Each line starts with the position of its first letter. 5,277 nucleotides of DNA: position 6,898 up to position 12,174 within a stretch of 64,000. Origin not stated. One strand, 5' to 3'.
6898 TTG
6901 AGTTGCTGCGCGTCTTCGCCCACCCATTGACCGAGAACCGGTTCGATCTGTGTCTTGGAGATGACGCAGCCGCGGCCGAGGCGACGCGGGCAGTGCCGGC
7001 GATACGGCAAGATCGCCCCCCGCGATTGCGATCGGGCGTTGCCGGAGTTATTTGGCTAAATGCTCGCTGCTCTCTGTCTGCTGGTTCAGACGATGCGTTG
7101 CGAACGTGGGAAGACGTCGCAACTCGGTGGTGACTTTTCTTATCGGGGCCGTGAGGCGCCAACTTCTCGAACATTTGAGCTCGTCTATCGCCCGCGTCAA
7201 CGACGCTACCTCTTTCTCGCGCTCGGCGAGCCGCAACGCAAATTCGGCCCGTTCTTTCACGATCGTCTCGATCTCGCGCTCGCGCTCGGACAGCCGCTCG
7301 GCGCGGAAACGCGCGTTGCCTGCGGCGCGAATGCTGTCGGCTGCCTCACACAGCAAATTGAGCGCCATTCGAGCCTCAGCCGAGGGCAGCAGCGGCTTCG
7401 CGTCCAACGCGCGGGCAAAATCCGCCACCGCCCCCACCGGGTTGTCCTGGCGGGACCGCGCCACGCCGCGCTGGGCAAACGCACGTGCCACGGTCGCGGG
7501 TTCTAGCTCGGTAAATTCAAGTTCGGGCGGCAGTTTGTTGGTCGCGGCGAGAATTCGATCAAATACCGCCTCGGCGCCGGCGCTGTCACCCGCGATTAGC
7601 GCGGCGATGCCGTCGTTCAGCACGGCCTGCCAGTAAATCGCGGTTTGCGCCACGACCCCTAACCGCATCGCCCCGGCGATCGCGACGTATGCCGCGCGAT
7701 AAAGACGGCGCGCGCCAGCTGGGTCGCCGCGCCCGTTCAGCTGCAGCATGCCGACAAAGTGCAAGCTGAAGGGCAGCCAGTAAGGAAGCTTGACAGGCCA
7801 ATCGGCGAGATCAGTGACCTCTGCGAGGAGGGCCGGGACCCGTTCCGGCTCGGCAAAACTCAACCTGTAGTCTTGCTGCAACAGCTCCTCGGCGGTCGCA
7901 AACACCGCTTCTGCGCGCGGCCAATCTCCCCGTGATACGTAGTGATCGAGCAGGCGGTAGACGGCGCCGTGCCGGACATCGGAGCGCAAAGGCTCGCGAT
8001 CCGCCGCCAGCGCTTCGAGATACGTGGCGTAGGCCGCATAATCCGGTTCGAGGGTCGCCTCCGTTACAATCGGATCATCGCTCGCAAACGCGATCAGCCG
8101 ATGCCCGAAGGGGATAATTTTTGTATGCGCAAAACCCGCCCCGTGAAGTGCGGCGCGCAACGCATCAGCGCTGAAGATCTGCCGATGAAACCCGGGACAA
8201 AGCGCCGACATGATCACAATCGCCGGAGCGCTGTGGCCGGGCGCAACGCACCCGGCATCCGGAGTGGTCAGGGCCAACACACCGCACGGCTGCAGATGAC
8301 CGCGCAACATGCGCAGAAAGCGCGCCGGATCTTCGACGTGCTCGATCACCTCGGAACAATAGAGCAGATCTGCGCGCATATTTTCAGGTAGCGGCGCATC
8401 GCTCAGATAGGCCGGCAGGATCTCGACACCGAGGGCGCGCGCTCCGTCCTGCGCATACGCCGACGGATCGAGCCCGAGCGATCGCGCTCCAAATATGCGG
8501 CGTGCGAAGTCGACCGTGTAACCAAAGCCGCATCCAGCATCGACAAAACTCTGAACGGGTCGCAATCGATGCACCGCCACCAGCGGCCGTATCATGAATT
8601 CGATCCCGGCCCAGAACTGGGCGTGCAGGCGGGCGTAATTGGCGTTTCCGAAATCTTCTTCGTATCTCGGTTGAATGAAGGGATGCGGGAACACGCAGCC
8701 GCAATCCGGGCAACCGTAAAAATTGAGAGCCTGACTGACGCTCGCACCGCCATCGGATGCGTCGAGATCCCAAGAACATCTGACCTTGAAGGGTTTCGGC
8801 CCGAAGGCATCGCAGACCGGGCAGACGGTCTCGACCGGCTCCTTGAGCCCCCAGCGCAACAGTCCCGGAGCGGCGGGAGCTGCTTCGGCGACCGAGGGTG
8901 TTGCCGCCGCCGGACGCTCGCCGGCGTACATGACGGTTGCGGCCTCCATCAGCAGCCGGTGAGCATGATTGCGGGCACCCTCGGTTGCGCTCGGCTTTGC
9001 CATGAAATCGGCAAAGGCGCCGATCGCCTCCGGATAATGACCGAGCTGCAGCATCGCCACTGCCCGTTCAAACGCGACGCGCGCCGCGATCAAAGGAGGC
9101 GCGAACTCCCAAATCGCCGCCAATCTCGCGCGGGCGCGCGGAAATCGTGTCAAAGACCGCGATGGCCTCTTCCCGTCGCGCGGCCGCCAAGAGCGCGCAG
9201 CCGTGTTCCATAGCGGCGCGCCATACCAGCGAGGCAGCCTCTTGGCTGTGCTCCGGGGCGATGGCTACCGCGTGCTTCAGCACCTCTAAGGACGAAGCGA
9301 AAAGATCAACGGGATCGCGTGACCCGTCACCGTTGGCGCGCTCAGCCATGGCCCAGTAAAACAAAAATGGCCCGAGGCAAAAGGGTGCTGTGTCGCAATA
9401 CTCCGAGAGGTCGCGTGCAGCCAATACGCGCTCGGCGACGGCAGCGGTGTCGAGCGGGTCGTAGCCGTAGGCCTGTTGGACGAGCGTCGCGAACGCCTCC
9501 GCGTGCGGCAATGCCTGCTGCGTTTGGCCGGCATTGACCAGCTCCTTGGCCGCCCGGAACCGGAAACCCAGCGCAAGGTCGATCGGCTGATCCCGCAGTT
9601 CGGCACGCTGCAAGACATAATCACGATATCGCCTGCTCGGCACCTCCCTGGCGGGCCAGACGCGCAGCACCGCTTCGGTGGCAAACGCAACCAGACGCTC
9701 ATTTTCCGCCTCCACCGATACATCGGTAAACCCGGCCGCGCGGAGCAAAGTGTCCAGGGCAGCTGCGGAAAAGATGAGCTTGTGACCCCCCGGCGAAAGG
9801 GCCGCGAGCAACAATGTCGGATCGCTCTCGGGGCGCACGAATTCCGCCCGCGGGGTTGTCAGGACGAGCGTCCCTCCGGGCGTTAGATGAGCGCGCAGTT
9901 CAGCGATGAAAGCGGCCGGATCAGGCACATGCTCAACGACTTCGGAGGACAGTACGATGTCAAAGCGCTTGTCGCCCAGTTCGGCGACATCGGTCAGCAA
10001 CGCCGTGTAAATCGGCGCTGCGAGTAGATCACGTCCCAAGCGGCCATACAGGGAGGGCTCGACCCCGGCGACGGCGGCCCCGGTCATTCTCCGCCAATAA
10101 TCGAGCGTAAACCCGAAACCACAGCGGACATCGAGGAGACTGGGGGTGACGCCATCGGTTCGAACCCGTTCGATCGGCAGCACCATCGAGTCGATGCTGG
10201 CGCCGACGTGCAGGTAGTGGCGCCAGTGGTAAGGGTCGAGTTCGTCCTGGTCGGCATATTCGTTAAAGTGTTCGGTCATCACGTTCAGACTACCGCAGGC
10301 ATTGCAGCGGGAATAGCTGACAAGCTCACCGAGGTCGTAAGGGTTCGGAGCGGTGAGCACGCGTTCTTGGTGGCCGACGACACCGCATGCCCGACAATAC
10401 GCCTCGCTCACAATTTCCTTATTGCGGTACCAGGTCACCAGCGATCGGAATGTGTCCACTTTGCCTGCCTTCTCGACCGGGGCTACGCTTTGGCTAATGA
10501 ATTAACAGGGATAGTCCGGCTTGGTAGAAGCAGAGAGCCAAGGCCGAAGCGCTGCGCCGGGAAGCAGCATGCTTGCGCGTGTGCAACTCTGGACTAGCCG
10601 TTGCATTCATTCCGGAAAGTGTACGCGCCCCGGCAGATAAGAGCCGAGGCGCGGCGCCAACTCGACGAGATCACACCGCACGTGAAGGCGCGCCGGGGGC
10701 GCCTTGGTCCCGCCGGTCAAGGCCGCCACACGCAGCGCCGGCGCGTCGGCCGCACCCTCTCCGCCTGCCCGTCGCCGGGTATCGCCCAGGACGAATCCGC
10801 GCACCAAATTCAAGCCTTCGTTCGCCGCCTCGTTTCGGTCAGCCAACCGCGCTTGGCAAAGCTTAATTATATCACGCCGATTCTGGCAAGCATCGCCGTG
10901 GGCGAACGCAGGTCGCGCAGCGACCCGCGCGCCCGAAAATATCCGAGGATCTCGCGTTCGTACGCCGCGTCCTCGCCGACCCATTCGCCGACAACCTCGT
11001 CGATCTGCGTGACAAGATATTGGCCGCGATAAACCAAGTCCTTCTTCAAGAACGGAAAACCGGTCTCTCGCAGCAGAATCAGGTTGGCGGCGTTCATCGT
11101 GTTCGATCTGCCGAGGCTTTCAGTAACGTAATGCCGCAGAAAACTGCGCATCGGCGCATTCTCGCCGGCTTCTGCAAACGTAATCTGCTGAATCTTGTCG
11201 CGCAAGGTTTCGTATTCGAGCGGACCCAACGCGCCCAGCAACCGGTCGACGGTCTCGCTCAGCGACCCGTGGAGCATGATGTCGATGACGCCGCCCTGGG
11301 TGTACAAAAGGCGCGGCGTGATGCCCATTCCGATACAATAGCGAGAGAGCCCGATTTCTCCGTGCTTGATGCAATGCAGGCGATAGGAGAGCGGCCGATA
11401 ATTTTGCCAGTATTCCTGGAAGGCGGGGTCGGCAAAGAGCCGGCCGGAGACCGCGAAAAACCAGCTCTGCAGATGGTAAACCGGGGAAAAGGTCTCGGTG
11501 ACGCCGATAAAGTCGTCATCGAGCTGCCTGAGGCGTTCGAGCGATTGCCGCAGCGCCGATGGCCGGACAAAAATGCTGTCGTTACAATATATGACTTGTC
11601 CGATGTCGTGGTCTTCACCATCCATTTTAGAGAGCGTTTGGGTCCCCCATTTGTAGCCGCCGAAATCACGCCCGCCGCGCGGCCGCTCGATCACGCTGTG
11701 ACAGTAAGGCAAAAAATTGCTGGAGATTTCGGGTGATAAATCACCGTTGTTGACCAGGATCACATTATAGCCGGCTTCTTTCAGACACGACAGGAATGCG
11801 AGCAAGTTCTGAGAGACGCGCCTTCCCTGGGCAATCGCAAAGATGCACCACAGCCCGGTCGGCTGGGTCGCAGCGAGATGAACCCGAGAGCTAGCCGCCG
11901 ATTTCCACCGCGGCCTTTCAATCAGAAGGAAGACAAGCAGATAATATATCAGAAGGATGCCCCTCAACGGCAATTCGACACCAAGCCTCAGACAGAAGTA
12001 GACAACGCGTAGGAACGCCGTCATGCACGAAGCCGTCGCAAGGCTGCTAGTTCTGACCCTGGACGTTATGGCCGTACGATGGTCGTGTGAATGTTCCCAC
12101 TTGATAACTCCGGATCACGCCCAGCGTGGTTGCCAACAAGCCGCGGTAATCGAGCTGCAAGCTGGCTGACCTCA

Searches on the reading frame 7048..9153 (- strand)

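Call 10: search_protein_families(library=pfam, proteins=[window:7048-9153:-], max_evalue=0.01)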
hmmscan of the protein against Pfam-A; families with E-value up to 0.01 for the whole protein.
window:7048-9153:- (701 aa): 6 families
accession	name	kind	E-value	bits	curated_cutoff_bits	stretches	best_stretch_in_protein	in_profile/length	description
PF13489.12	Methyltransf_23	-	4.1e-17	62.8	27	1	197-342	20-160/164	Methyltransferase domain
PF08241.18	Methyltransf_11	-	7.2e-12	46.2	21.2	1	204-294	1-94/95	Methyltransferase domain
PF08242.18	Methyltransf_12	-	1.3e-07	32.7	30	1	204-293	1-98/98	Methyltransferase domain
PF13649.12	Methyltransf_25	-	5.6e-07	30.6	27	1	204-291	2-97/97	Methyltransferase domain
PF07719.23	TPR_2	-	1.4e-05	25.3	27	0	24-47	1-24/34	Tetratricopeptide repeat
PF13371.12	TPR_9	-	0.0039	17.6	35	0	556-594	29-67/73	Tetratricopeptide repeat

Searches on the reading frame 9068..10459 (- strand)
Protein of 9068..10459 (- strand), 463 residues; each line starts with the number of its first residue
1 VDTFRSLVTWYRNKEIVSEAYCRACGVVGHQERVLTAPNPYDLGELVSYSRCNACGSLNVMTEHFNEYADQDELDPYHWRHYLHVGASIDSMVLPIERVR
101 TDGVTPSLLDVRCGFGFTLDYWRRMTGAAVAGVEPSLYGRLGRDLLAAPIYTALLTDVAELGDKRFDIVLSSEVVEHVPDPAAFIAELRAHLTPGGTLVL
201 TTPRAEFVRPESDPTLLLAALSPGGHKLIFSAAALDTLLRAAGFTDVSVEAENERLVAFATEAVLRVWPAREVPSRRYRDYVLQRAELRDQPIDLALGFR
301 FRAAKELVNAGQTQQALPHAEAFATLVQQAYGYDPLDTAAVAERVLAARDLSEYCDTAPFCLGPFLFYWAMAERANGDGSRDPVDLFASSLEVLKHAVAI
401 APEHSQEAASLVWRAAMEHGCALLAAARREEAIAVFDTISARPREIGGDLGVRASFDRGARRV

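Call 10: search_protein_families(library=pfam, proteins=[window:9068-10459:-], max_evalue=0.01)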
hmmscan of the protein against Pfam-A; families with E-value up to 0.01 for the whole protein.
window:9068-10459:- (463 aa): 6 families
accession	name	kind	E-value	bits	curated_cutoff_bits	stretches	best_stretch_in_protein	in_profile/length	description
PF13489.12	Methyltransf_23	-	4.8e-18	65.9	27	1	103-248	21-163/164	Methyltransferase domain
PF08241.18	Methyltransf_11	-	2.3e-12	47.8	21.2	1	109-200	1-95/95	Methyltransferase domain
PF08242.18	Methyltransf_12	-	3.6e-09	37.7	30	1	109-198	1-98/98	Methyltransferase domain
PF13649.12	Methyltransf_25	-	8.2e-07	30.1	27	1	109-196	2-97/97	Methyltransferase domain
PF13847.12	Methyltransf_31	-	3.6e-06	27.2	27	1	160-205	65-116/145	Methyltransferase domain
PF08003.17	Methyltransf_9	-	7.9e-05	22.2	23.8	1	107-252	118-268/315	Protein of unknown function (DUF1698)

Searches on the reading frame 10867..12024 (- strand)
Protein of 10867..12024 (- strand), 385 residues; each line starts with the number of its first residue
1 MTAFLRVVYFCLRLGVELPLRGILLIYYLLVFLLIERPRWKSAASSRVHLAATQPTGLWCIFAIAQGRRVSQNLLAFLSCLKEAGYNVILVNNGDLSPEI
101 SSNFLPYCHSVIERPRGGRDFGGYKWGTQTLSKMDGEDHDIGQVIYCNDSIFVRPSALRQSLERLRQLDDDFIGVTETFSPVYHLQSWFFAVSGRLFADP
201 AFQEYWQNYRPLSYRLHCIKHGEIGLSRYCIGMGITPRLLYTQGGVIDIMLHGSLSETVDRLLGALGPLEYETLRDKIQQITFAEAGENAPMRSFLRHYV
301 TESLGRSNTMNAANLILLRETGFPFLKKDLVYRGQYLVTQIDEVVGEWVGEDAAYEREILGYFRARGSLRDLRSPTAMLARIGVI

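Call 10: search_protein_families(library=pfam, proteins=[window:10867-12024:-], max_evalue=0.01)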
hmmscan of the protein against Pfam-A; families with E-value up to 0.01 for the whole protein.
window:10867-12024:- (385 aa): 1 family
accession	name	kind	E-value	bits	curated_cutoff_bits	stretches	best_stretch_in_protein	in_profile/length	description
PF05045.17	RgpF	-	1.9e-11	43.8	25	1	88-229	1-151/503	Rhamnan synthesis protein F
